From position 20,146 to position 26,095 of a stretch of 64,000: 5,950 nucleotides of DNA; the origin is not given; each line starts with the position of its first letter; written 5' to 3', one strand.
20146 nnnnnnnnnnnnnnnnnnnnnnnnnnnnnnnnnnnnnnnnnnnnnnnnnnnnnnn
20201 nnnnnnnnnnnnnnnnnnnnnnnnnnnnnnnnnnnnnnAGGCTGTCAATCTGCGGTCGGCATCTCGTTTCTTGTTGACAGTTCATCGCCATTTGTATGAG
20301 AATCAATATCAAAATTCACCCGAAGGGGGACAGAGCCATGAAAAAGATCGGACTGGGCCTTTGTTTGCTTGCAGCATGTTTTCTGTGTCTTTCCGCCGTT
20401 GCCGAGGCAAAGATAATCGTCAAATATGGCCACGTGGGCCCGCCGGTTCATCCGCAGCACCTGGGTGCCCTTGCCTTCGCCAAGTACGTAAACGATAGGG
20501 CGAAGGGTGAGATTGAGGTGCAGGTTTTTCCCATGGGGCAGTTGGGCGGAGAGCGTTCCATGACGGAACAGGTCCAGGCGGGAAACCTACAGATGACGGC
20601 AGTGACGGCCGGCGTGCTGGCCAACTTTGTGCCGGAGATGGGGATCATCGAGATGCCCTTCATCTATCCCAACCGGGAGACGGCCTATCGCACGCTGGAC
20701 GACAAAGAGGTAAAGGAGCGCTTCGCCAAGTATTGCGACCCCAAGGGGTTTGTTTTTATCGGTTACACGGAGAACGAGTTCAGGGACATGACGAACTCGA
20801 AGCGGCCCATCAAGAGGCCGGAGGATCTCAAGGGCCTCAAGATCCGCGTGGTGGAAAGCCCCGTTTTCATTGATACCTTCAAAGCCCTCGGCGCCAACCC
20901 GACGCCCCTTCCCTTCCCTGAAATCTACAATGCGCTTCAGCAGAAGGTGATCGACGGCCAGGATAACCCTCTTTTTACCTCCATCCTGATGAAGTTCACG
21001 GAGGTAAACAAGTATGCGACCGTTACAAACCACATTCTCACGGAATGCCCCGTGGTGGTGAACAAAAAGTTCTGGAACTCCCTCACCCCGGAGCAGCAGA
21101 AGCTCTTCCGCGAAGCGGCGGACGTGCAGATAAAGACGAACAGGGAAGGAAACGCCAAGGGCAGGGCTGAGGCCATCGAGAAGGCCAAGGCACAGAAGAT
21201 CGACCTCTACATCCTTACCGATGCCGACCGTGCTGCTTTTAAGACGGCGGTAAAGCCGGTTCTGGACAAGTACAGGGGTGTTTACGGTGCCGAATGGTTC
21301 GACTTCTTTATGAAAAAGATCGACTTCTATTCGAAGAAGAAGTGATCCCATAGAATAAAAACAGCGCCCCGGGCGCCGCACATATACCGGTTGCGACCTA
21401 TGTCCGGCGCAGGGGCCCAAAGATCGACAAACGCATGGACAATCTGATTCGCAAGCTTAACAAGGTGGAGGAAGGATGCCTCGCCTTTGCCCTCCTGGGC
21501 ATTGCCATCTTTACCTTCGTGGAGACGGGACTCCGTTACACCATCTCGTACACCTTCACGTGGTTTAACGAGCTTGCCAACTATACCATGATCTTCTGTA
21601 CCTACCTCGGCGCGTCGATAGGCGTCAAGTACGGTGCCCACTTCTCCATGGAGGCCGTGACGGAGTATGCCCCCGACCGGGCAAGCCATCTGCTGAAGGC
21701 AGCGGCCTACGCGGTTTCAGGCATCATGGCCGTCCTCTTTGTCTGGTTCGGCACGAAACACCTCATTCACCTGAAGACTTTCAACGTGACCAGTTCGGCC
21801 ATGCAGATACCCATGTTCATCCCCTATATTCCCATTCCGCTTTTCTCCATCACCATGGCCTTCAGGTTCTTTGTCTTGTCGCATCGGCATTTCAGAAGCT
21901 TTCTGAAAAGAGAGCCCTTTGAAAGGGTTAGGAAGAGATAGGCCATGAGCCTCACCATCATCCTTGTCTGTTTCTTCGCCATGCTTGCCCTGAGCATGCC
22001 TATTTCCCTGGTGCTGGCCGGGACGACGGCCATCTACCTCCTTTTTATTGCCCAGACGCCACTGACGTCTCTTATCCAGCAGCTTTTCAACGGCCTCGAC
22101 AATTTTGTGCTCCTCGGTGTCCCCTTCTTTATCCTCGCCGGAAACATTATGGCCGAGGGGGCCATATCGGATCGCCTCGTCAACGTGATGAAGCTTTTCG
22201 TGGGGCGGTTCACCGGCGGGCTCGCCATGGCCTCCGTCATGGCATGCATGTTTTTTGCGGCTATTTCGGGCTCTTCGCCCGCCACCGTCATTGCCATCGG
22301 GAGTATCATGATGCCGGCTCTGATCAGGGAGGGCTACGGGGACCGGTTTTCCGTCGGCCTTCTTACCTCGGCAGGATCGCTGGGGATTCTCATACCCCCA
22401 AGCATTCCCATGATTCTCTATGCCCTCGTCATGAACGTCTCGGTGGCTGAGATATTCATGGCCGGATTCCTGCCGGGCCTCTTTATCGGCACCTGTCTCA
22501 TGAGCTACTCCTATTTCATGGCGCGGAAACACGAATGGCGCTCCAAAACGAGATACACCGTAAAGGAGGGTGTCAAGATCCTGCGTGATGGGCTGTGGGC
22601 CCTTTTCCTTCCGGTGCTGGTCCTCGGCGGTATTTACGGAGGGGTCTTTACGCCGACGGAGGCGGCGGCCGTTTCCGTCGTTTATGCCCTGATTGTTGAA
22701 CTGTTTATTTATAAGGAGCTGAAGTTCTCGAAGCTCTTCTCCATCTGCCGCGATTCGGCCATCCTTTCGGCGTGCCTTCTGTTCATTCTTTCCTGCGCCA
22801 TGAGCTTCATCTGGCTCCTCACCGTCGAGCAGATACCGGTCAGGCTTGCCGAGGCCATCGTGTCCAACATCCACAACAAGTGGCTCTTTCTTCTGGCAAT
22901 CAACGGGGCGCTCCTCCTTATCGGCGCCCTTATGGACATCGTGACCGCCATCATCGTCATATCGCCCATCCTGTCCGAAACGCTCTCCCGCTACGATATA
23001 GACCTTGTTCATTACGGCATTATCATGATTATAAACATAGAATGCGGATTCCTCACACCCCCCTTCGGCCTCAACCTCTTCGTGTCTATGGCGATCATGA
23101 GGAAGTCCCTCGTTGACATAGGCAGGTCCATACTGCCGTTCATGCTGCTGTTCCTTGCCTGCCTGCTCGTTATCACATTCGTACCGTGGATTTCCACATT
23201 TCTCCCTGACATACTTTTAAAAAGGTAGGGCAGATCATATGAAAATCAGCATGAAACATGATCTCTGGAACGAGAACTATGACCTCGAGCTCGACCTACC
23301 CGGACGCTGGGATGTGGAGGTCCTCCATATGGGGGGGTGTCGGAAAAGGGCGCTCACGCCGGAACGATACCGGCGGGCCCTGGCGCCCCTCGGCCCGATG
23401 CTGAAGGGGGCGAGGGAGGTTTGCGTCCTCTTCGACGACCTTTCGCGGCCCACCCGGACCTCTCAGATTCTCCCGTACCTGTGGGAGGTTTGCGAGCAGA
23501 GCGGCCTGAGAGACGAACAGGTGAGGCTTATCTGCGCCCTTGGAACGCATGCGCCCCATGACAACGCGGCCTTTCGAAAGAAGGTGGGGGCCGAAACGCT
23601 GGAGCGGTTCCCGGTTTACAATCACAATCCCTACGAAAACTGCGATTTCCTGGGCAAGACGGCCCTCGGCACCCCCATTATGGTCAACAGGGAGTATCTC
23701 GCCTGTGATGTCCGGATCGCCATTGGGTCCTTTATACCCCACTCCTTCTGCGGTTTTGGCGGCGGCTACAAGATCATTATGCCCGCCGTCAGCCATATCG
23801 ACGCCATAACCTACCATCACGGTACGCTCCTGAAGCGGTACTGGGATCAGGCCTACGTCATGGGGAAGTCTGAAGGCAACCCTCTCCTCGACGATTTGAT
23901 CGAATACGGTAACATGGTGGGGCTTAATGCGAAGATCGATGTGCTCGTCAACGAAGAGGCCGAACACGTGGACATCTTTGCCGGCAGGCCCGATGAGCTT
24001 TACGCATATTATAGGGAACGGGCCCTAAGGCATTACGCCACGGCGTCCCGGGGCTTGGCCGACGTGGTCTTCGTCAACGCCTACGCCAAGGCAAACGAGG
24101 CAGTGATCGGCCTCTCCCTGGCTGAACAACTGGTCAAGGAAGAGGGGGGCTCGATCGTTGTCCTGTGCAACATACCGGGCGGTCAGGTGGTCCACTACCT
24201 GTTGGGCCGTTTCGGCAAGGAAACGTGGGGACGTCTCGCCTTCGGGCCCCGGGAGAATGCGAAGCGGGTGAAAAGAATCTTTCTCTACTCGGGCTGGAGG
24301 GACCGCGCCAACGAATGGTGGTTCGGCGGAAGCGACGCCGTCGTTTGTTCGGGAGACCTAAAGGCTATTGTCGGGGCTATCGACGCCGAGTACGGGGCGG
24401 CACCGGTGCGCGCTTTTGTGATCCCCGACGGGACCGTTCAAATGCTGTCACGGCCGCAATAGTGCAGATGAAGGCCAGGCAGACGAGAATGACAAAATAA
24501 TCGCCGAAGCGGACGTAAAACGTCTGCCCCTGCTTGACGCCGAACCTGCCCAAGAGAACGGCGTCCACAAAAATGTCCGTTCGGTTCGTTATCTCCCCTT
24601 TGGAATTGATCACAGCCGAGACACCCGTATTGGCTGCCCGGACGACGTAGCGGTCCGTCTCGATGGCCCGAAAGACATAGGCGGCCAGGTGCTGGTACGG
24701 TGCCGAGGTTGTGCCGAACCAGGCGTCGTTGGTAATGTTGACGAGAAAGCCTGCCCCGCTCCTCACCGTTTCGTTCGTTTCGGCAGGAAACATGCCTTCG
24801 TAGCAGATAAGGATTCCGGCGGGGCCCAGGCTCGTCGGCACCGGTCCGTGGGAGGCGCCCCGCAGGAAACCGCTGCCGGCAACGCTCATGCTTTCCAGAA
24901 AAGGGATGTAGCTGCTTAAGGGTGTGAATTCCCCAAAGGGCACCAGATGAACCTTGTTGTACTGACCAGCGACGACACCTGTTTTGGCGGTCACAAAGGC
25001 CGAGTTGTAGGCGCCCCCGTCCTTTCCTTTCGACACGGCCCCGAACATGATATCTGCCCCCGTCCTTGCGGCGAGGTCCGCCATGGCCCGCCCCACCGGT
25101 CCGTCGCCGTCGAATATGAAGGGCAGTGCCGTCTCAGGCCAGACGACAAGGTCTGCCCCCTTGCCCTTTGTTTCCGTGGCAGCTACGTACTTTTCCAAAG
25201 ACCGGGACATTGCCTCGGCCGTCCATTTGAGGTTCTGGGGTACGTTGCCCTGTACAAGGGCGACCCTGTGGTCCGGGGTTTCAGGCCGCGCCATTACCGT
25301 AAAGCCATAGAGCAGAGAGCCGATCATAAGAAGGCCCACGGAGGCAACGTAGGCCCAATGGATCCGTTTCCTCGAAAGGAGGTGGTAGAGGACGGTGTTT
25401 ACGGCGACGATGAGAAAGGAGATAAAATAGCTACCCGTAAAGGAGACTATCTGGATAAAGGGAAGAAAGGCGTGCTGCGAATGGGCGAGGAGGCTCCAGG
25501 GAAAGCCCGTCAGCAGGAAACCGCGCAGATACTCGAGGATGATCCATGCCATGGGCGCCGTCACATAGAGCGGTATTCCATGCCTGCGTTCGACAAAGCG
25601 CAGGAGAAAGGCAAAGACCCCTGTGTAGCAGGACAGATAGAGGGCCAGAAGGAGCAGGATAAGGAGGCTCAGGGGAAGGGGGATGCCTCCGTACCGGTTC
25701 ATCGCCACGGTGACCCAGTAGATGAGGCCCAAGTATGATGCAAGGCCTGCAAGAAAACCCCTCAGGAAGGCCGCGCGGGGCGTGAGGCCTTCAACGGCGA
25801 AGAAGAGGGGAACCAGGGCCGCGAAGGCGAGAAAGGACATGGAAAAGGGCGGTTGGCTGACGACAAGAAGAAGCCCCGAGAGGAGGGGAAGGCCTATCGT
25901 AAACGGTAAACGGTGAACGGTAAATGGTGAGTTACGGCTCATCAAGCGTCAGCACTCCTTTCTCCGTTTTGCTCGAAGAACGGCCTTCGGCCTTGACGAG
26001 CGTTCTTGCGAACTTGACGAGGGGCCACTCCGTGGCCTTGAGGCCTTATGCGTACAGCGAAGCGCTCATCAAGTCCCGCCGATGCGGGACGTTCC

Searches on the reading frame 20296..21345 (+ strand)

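Call 74: search_protein_families(library=pfam, proteins=[window:20296-21345:+], max_evalue=0.0001)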
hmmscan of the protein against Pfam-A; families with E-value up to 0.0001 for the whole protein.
window:20296-21345:+ (349 aa): 1 family
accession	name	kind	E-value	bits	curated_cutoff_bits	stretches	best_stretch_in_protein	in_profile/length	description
PF03480.18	DctP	-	2e-90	303.4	23.4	1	45-326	2-283/286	Bacterial extracellular solute-binding protein, family 7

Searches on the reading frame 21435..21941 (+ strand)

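Call 74: search_protein_families(library=pfam, proteins=[window:21435-21941:+], max_evalue=0.0001)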
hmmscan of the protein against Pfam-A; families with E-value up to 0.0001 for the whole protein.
window:21435-21941:+ (168 aa): 1 family
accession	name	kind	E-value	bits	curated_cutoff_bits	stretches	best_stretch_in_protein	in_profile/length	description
PF04290.18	DctQ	-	6.7e-22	78.2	28.3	1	23-147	1-124/132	Tripartite ATP-independent periplasmic transporters, DctQ component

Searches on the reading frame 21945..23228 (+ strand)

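Call 75: search_protein_families(library=pfam, proteins=[window:21945-23228:+], max_evalue=0.0001)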
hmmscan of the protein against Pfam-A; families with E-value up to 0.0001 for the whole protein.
window:21945-23228:+ (427 aa): 1 family
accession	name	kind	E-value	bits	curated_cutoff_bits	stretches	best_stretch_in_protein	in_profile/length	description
PF06808.19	DctM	-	2.9e-114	382.5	23.8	1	7-416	1-413/413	Tripartite ATP-independent periplasmic transporter, DctM component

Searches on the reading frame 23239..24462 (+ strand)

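Call 75: search_protein_families(library=pfam, proteins=[window:23239-24462:+], max_evalue=0.0001)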
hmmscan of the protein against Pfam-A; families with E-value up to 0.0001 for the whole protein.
window:23239-24462:+ (407 aa): 1 family
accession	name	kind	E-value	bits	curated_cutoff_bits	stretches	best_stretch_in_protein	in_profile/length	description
PF09861.14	Lar_N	-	1.1e-40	139.4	23.3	1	16-198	6-196/204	Lactate racemase N-terminal domain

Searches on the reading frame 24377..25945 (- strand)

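Call 75: search_protein_families(library=pfam, proteins=[window:24377-25945:-], max_evalue=0.0001)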
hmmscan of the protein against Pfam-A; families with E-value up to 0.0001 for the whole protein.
window:24377-25945:- (522 aa): 2 families
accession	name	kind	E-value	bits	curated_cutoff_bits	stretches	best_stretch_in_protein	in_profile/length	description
PF20154.4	LNT_N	-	4.9e-41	141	27.1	1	23-184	1-158/159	Apolipoprotein N-acyltransferase N-terminal domain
PF00795.27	CN_hydrolase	-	7.3e-34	117.7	23.2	1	227-457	1-235/256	Carbon-nitrogen hydrolase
